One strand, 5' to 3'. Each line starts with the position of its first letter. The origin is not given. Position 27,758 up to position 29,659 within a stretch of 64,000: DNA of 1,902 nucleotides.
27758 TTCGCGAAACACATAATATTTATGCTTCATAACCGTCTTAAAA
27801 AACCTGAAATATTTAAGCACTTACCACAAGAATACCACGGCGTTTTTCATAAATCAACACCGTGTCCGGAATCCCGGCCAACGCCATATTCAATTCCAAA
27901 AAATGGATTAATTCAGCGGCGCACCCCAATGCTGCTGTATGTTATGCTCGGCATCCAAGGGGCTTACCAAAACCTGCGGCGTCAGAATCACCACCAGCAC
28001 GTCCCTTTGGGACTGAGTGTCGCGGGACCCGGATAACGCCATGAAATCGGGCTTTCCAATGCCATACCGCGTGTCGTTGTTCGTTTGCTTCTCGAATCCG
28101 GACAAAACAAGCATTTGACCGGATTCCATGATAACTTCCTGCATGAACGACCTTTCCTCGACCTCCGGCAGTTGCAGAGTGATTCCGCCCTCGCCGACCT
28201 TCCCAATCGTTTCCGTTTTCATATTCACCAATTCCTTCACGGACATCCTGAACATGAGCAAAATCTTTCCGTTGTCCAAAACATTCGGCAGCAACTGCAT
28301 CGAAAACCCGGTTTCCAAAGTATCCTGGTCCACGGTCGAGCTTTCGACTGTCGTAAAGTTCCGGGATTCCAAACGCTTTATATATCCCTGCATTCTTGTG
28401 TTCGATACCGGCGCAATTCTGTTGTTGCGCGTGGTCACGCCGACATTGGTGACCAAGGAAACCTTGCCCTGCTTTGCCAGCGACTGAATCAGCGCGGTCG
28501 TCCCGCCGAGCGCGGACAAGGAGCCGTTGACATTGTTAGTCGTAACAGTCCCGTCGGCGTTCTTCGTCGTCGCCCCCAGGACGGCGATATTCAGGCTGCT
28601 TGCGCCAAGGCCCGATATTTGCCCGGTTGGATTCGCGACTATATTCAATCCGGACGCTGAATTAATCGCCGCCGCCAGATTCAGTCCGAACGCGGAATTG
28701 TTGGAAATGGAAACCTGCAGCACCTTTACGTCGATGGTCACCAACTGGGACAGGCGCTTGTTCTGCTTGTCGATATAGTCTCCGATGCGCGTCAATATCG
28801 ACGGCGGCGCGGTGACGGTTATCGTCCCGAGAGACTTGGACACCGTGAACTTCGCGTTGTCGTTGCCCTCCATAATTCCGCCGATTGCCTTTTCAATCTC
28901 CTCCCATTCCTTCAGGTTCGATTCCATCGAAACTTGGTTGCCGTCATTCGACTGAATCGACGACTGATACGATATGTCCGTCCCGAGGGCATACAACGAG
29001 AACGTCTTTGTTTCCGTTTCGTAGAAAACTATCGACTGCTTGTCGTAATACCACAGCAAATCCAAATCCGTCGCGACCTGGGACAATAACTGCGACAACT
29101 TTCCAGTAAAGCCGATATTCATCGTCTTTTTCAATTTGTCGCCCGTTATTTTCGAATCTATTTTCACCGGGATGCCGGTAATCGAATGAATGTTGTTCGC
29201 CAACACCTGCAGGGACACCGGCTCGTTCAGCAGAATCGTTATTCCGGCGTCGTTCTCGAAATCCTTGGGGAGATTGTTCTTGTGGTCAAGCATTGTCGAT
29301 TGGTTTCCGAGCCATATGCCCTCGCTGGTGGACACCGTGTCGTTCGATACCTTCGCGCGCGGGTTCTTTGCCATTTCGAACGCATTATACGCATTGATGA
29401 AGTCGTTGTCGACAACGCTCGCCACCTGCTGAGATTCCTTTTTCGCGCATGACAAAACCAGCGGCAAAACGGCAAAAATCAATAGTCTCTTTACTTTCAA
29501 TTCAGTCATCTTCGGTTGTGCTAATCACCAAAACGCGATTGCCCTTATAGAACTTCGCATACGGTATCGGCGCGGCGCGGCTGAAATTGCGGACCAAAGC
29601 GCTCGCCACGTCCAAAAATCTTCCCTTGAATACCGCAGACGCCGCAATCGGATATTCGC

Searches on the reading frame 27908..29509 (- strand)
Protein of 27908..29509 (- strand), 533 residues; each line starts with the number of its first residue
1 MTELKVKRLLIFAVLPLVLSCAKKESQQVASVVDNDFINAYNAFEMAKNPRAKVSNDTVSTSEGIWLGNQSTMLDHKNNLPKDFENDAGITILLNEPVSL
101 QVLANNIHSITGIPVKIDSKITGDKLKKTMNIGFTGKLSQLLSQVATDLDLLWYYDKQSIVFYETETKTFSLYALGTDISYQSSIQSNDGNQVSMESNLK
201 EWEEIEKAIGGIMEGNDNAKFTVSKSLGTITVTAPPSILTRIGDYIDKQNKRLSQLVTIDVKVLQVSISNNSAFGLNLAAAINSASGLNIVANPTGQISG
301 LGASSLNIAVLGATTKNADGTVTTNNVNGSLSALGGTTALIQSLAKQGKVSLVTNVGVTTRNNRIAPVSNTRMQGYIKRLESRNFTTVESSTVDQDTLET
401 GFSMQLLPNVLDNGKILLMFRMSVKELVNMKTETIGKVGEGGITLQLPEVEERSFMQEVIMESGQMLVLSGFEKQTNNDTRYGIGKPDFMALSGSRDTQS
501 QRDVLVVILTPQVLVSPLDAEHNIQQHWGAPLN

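Call 4: search_protein_families(library=pfam, proteins=[window:27908-29509:-], max_evalue=0.01)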
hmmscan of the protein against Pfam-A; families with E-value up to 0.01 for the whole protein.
window:27908-29509:- (533 aa): 1 family
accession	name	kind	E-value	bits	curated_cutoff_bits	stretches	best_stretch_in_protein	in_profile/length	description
PF00263.26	Secretin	-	2.7e-13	50.3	27.5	1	344-514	2-168/169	Bacterial type II and III secretion system protein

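Call 5: search_protein_families(library=ncbifam, proteins=[window:27908-29509:-], max_evalue=0.01)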
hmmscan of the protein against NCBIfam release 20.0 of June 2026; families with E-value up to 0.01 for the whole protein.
window:27908-29509:- (533 aa): 5 families
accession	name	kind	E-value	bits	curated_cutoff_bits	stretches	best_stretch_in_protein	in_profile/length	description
TIGR02520.1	pilus_B_mal_scr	equivalog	4.8e-73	246.4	287.65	2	192-511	211-511/513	PilN family type IVB pilus formation outer membrane protein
TIGR02519.1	pilus_MshL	equivalog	1.5e-27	96.3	250.2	1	223-514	3-290/290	pilus (MSHA type) biogenesis protein MshL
TIGR02516.1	type_III_yscC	equivalog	1.8e-07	30.1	238.45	1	254-485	233-428/463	type III secretion system outer membrane ring subunit SctC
NF011873.0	PRK15346.1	equivalog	0.00035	19.4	524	1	95-167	35-103/499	EscC/YscC/HrcC family type III secretion system outer membrane ring protein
NF010083.0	PRK13568.1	equivalog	0.00039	19.3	554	1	399-514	307-417/419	DNA uptake porin HofQ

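Call 27: find_related_loci(query=A1, collection=genome_contigs, flank=10000)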
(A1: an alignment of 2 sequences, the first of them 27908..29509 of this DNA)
Query A1 (533 aa) in genome_contigs; peptide patterns used: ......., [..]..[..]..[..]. (x = any residue, [..] = any of these).
566 stretches matched a pattern; 265 encode a relative of the query (tblastn E <= 1e-3); the best 80 are kept; 80 distinct loci.
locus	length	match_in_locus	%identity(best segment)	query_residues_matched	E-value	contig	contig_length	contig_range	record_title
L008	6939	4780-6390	82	3-533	0e+0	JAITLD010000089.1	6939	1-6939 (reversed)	MAG: Rickettsiales bacterium isolate Pcl387_bin88 k119_1522280, whole genome shotgun sequence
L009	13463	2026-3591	78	7-533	0e+0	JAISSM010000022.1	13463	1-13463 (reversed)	MAG: Rickettsiales bacterium isolate Mcx344_bin51 k119_2629978, whole genome shotgun sequence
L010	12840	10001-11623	74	5-533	0e+0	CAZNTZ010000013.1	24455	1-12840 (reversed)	MAG TPA_asm: uncultured Muribaculaceae bacterium isolate SRP192927_co1_972 genome assembly, contig: NODE_3850_length_244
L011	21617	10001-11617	73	5-533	0e+0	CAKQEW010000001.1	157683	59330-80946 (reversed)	MAG: uncultured Alphaproteobacteria bacterium isolate REFINED_METABAT215_TOP10_CONTIGS_1500_ASSEMBLY_K77_MERGED__Hadza_M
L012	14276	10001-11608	74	10-533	0e+0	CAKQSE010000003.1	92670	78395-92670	MAG: uncultured Alphaproteobacteria bacterium isolate REFINED_METABAT215_TOP10_CONTIGS_1500_ASSEMBLY_K77_MERGED__Hadza_M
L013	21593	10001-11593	75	12-533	0e+0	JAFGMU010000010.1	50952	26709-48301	MAG: Alphaproteobacteria bacterium isolate Zod_Metabat.497 k87_1676016, whole genome shotgun sequence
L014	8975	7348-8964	74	6-533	0e+0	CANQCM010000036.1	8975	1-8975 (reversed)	MAG: uncultured Alphaproteobacteria bacterium isolate Lapin-005__bin117 genome assembly, contig: Lapin-005__NODE_10857_l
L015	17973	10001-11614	74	6-533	0e+0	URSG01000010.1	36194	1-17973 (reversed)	uncultured Rickettsiales bacterium isolate UMGS1303 genome assembly, contig: NODE_128_length_36194_cov_5.588450, whole g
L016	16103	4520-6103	74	6-533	0e+0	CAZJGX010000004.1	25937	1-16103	MAG TPA_asm: uncultured Muribaculaceae bacterium isolate SRP199465_co1_153 genome assembly, contig: NODE_4705_length_259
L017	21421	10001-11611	73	7-533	0e+0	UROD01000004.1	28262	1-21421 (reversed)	uncultured Rickettsiales bacterium isolate UMGS1180 genome assembly, contig: NODE_410_length_28262_cov_3.222214, whole g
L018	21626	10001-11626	73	1-533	0e+0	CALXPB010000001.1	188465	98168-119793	MAG: uncultured Alphaproteobacteria bacterium isolate BRZ_R__bin77 genome assembly, contig: BRZ_R__NODE_57_length_188465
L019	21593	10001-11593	75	13-533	0e+0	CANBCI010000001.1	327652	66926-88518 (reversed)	MAG TPA_asm: uncultured Alphaproteobacteria bacterium isolate SRR15322610_bin.17_metawrap_v1.3_MAG genome assembly, cont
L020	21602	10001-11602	74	9-533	0e+0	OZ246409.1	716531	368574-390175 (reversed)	MAG: uncultured Muribaculaceae bacterium isolate SRP089250_co1_503 genome assembly, chromosome: 1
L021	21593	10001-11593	75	13-533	0e+0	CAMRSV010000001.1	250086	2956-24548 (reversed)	MAG TPA_asm: uncultured Alphaproteobacteria bacterium isolate SRR13573580_bin.22_metawrap_v1.3_MAG genome assembly, cont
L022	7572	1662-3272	73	7-533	0e+0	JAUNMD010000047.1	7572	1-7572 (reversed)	MAG: Pseudomonadota bacterium isolate S31M_St_19 NODE_2295_length_7572_cov_5.618731, whole genome shotgun sequence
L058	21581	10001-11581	72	5-533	0e+0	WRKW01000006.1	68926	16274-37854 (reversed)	MAG: Alphaproteobacteria bacterium isolate Th196P3bin127 Ga0099364_10000459, whole genome shotgun sequence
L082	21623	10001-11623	71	6-533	0e+0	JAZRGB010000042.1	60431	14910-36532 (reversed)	MAG: Candidatus Enterousia sp. isolate T1900045493_YK20190187.MAGScoT_cleanbin_000028 SGB_7394_k141_2271588, whole genom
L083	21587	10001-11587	72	14-533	0e+0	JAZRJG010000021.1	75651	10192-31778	MAG: Candidatus Enterousia sp. isolate T1900045468_YK20190159.MAGScoT_cleanbin_000030 SGB_7220_k141_32311, whole genome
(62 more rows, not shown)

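Call 38: search_dna_similar(query=window:27908-29509:-, collection=plasmids, mode=protein, max_rows=25, rows=best)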
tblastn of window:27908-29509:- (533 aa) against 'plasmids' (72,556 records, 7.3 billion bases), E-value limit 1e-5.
Records with a match: 2946; places in all: 2978; records where one place covers at least 80% of the query: 1350.
Best place of each record, by identity: <60% 2946.
By first word of the organism name: Escherichia 1719; Salmonella 520; Shigella 140; Serratia 97; Klebsiella 74; Enterobacter 49; Pseudomonas 40; Citrobacter 34; Yersinia 32; Vibrio 26; and 61 more.
By predicted mobility (MOB-suite, as given by PLSDB): conjugative 2479; non-mobilizable 255; mobilizable 212.
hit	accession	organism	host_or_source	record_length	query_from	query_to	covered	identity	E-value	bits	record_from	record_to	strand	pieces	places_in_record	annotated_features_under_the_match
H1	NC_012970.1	Methylovorus glucosotrophus SIP3-4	-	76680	9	514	95%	27.9%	1e-45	179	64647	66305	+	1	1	PilN family type IVB pilus formation outer membrane protein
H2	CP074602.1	Salmonella enterica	cell culture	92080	4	514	96%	27.6%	2e-43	172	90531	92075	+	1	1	none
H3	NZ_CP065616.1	Escherichia coli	-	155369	6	514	95%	26.8%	1e-46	182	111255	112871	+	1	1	secretin N-terminal domain-containing protein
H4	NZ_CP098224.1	Escherichia coli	Canis lupus familiaris,Rectal swab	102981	6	514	95%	26.7%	1e-46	182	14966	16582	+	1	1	secretin N-terminal domain-containing protein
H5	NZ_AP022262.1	Escherichia coli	-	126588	6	514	95%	26.7%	1e-46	182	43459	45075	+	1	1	secretin N-terminal domain-containing protein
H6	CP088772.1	Escherichia coli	Homo sapiens,blood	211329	6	514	95%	26.7%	1e-46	182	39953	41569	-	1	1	secretin N-terminal domain-containing protein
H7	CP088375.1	Escherichia coli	Homo sapiens,blood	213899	6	514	95%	26.7%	1e-46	182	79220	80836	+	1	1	secretin N-terminal domain-containing protein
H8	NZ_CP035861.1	Escherichia coli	Homo sapiens,stool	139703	6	514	95%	26.7%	4e-46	181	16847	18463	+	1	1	secretin N-terminal domain-containing protein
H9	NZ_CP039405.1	Escherichia coli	Homo sapiens,feces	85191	3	514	96%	26.5%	6e-40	162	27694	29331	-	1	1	bfpB: bundle-forming pilus secretin BfpB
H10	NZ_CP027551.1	Escherichia coli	Homo sapiens,stool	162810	3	514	96%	26.5%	6e-40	162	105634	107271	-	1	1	bfpB: bundle-forming pilus secretin BfpB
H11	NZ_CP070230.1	Escherichia coli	Homo sapiens,stool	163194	3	514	96%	26.5%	6e-40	162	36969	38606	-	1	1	bfpB: bundle-forming pilus secretin BfpB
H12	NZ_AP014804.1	Escherichia coli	-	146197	3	514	96%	26.4%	6e-43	171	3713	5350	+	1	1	bfpB: bundle-forming pilus secretin BfpB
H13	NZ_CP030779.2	Escherichia albertii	-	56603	6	514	95%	26.5%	3e-46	181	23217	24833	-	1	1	secretin N-terminal domain-containing protein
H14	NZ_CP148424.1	Escherichia coli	-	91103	3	514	96%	26.3%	1e-41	167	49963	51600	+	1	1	bfpB: bundle-forming pilus secretin BfpB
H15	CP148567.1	Escherichia coli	Aves,single cell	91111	3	514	96%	26.3%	1e-41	167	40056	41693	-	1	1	bfpB: bundle-forming pilus secretin BfpB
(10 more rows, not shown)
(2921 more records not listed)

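Call 39: get_annotated_region(hit=H3, flank=12000)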
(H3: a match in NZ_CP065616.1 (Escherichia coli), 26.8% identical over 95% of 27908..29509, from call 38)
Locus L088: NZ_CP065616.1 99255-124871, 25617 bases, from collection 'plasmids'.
description: Escherichia coli strain FDAARGOS_943 plasmid unnamed1, complete sequence
organism: Escherichia coli (NCBI taxid 562)
taxonomy: Bacteria; Pseudomonadota; Gammaproteobacteria; Enterobacterales; Enterobacteriaceae; Escherichia; Escherichia coli
host: -; source: -; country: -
typing (MOB-suite, as given by PLSDB): mobilizable; replicon IncFIA,IncFIB,IncFIC; relaxase MOBF,MOBP
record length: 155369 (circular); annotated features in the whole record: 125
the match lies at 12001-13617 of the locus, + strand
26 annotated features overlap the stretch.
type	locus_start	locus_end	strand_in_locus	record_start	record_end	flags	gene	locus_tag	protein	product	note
CDS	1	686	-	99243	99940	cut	-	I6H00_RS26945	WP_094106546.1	IS1 family transposase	-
CDS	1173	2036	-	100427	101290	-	-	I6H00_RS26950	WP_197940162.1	helix-turn-helix domain-containing protein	GO:0006355 - regulation of DNA-templated transcription [Evidence IEA]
CDS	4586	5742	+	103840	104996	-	-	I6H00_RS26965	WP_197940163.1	IS3 family transposase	-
CDS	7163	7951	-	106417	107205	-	-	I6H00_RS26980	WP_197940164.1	AraC family transcriptional regulator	GO:0006355 - regulation of DNA-templated transcription [Evidence IEA]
CDS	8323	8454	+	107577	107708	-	-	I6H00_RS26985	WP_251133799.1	ANR family transcriptional regulator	-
CDS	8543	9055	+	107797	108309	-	-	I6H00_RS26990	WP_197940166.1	prepilin-type N-terminal cleavage/methylation domain-containing protein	-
CDS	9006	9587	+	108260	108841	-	-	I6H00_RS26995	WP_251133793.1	hypothetical protein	-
CDS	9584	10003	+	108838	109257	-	-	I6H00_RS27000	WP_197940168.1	hypothetical protein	-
CDS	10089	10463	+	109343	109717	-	-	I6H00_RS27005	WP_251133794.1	hypothetical protein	-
CDS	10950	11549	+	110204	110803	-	-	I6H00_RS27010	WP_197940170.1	type 4 pilus major pilin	-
CDS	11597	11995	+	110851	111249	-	-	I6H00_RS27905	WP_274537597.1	TcpQ domain-containing protein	-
CDS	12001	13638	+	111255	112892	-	-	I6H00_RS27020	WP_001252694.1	secretin N-terminal domain-containing protein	-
CDS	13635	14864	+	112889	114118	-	-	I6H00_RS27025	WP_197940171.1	type 4b pilus protein PilO2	-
CDS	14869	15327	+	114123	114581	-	-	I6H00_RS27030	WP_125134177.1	hypothetical protein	-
CDS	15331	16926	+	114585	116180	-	-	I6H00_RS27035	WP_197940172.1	ATPase, T2SS/T4P/T4SS family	-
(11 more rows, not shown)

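Call 40: get_annotated_region(hit=H1, flank=12000)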
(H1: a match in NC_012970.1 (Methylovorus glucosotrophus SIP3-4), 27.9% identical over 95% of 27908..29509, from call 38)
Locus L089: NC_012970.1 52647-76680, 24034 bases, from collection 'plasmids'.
description: Methylovorus glucosotrophus SIP3-4 plasmid pMsip01, complete sequence
organism: Methylovorus glucosotrophus SIP3-4 (NCBI taxid 582744)
taxonomy: Bacteria; Pseudomonadota; Betaproteobacteria; Nitrosomonadales; Methylophilaceae; Methylovorus; Methylovorus glucosotrophus; Methylovorus glucosotrophus SIP3-4
host: -; source: -; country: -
typing (MOB-suite, as given by PLSDB): conjugative; replicon rep_cluster_340; relaxase MOBP; mating-pair formation MPF_T
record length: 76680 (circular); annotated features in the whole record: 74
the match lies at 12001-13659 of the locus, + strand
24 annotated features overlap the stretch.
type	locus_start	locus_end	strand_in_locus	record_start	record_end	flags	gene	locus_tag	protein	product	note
CDS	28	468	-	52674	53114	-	-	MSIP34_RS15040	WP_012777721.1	hypothetical protein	-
CDS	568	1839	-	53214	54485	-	-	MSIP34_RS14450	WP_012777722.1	TrbI/VirB10 family protein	-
CDS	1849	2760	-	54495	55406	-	trbG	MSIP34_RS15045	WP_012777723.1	P-type conjugative transfer protein TrbG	GO:0009291 - unidirectional conjugation [Evidence IEA]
CDS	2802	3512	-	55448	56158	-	-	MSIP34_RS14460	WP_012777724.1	type IV secretion system protein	-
CDS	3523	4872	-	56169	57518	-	trbL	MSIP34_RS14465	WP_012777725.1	P-type conjugative transfer protein TrbL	GO:0009291 - unidirectional conjugation [Evidence IEA]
CDS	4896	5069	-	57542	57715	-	-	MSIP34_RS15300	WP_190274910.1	hypothetical protein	-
CDS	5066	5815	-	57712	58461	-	trbJ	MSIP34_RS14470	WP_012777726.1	P-type conjugative transfer protein TrbJ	GO:0009291 - unidirectional conjugation [Evidence IEA]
CDS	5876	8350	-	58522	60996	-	-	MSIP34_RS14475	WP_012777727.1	transporter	-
CDS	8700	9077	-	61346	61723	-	-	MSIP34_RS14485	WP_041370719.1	TrbC/VirB2 family protein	-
CDS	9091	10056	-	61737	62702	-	trbB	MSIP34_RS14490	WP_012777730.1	P-type conjugative transfer ATPase TrbB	-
CDS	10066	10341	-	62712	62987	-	-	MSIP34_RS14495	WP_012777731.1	hypothetical protein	-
CDS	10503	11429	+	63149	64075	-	-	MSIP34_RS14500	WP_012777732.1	OmpA family protein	-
CDS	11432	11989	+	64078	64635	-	-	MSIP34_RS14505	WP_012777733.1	toxin co-regulated pilus biosynthesis Q family protein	-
CDS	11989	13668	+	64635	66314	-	-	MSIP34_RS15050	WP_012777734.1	PilN family type IVB pilus formation outer membrane protein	GO:0009297 - pilus assembly [Evidence IEA]; GO:0009306 - protein secretion [Evidence IEA]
CDS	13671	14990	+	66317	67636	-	pilO2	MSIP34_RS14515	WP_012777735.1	type 4b pilus protein PilO2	-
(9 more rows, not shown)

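Call 45: search_protein_families(library=pfam, proteins=[L082:17796-18260:+, L058:18319-18807:+, L083:17245-17721:+, L011:8335-8880:-, L011:12805-13674:+, L082:18282-19253:+, L082:19250-21331:+], max_evalue=0.05)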
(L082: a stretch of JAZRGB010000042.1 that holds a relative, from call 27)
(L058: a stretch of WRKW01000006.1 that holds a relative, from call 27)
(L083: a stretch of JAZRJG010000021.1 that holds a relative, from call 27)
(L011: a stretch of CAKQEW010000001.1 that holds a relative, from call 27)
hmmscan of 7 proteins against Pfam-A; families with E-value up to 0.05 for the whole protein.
L082:17796-18260:+ (154 aa): 2 families
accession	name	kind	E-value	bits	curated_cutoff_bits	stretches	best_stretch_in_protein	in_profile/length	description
PF07963.17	N_methyl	-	0.012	15.7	21.2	1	1-26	1-26/27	Prokaryotic N-terminal methylation motif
PF05946.17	TcpA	-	0.049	14.2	25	0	80-117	14-55/130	Toxin-coregulated pilus subunit TcpA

L058:18319-18807:+ (162 aa): 1 family
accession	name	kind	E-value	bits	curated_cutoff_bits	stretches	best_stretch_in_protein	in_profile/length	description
PF07963.17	N_methyl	-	0.003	17.5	21.2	1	14-32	8-26/27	Prokaryotic N-terminal methylation motif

L083:17245-17721:+ (158 aa): 1 family
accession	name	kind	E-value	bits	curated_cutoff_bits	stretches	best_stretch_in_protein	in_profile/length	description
PF07963.17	N_methyl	-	0.03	14.3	21.2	0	9-30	5-26/27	Prokaryotic N-terminal methylation motif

L011:8335-8880:- (181 aa): 1 family
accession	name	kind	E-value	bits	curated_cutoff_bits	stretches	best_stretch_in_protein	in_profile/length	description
PF25639.1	DUF7943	-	0.031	14.6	27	0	103-137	43-77/123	Domain of unknown function (DUF7943)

L011:12805-13674:+ (289 aa): 1 family
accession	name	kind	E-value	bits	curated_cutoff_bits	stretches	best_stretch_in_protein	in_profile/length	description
PF22292.1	DUF6965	-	0.0051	17.2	25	1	222-259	25-63/66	Domain of unknown function (DUF6965)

L082:18282-19253:+ (323 aa): 2 families
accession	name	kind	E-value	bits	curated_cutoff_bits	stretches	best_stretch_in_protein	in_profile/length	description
PF00849.27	PseudoU_synth_2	-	5.4e-31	108.3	26.8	1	101-251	1-151/152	RNA pseudouridylate synthase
PF01479.30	S4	-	0.0005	20.2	22.8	1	29-60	16-48/48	S4 domain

L082:19250-21331:+ (693 aa): 3 families
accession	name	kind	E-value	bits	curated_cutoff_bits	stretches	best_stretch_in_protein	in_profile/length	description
PF05170.20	AsmA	-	5.1e-15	55.7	29.8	2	16-135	9-130/607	AsmA family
PF13116.12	YhdP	-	5.2e-10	38.3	46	1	14-139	16-128/1224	YhdP protein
PF05359.17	DUF748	-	1.9e-05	23.4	50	1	15-141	17-138/1037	Domain of Unknown Function (DUF748)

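Call 46: search_protein_families(library=ncbifam, proteins=[L082:17796-18260:+, L058:18319-18807:+, L083:17245-17721:+, L011:8335-8880:-, L011:12805-13674:+], max_evalue=0.05)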
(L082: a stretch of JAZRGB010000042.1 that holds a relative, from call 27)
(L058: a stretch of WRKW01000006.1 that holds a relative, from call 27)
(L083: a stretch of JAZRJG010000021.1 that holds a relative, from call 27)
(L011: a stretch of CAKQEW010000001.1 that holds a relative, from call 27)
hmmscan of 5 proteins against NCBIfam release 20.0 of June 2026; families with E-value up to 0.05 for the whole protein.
L082:17796-18260:+ (154 aa): 4 families
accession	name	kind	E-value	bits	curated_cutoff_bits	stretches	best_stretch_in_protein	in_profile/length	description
NF041013.1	T4P_ComGE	equivalog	0.0012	18.9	49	1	6-53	5-52/83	competence type IV pilus minor pilin ComGE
NF006115.0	PRK08264.1-1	equivalog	0.0023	17.3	454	1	1-63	117-178/237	SDR family oxidoreductase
TIGR02596.1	TIGR02596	subfamily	0.011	15.8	70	1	9-48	3-42/196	Verru_Chthon cassette protein D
TIGR01711.1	gspJ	equivalog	0.022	14.5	64.85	1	6-70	2-64/192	type II secretion system minor pseudopilin GspJ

L058:18319-18807:+ (162 aa): 3 families
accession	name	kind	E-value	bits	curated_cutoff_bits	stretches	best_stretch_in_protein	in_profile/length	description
NF041775.1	typeIV_PilA_Myxo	equivalog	0.0017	18.4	400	1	9-80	9-80/214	type IV pilin protein PilA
TIGR01708.2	typeII_sec_gspH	equivalog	0.0023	17.9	80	1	11-57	2-45/169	type II secretion system minor pseudopilin GspH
NF041013.1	T4P_ComGE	equivalog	0.025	14.7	49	1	12-56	5-49/83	competence type IV pilus minor pilin ComGE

L083:17245-17721:+ (158 aa): 3 families
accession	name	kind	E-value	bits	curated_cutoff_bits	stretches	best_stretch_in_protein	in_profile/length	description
NF041013.1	T4P_ComGE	equivalog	0.00086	19.4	49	1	10-59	5-54/83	competence type IV pilus minor pilin ComGE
NF006115.0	PRK08264.1-1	equivalog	0.001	18.5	454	1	7-67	119-178/237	SDR family oxidoreductase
TIGR02596.1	TIGR02596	subfamily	0.027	14.5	70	1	13-52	3-42/196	Verru_Chthon cassette protein D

L011:8335-8880:- (181 aa): 1 family
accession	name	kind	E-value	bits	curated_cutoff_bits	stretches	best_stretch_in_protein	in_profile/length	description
TIGR04143.1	VPxxxP_CTERM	domain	0.024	14.5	30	0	12-25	7-20/25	VPXXXP-CTERM sorting domain-containing protein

L011:12805-13674:+ (289 aa): 0 families

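Call 49: find_homologous_proteins(query=A2, max_evalue=0.001)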
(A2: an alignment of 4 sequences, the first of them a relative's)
Query A2 (4 sequences) (154 aa, profile of the alignment): 6062 proteins with E <= 0.001 among 8000 candidates; the best 120 are listed.
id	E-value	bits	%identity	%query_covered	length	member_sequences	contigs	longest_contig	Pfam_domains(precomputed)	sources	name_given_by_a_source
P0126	7.7e-89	314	79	100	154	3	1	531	-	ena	-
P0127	2.2e-88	312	82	100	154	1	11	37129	-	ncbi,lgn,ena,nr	ncbi:MAG: hypothetical protein IKW67_02225 [Alphaproteobacteria bacterium]|nr:hypothetical protein [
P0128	3.7e-87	308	80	100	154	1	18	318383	-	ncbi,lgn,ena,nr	ncbi:MAG: hypothetical protein J6R22_04860 [Alphaproteobacteria bacterium]|nr:hypothetical protein [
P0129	3.7e-87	308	90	100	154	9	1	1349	-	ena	-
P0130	1.0e-86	307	90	100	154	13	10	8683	-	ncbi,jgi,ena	jgi:hypothetical protein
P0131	1.2e-86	307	82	100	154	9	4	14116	-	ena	-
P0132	1.5e-86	306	93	100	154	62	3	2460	-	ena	-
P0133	3.2e-86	305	85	100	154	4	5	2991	-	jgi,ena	-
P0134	7.5e-86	304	78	100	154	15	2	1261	-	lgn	-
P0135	1.7e-85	303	90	100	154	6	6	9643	-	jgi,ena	jgi:hypothetical protein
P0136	1.7e-85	303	90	100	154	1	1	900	-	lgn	-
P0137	1.7e-85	303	83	100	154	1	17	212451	-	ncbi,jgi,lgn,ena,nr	ncbi:MAG: hypothetical protein E7006_03975 [Alphaproteobacteria bacterium]|nr:hypothetical protein [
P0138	1.8e-85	303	84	100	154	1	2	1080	-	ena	-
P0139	2.0e-85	303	82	100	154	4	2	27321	-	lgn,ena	-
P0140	2.1e-85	303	91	100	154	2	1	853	-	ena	-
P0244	1.4e-77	277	65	99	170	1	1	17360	-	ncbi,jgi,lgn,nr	ncbi:MAG: hypothetical protein LBD50_03235 [Rickettsiales bacterium]|jgi:hypothetical protein|nr:hyp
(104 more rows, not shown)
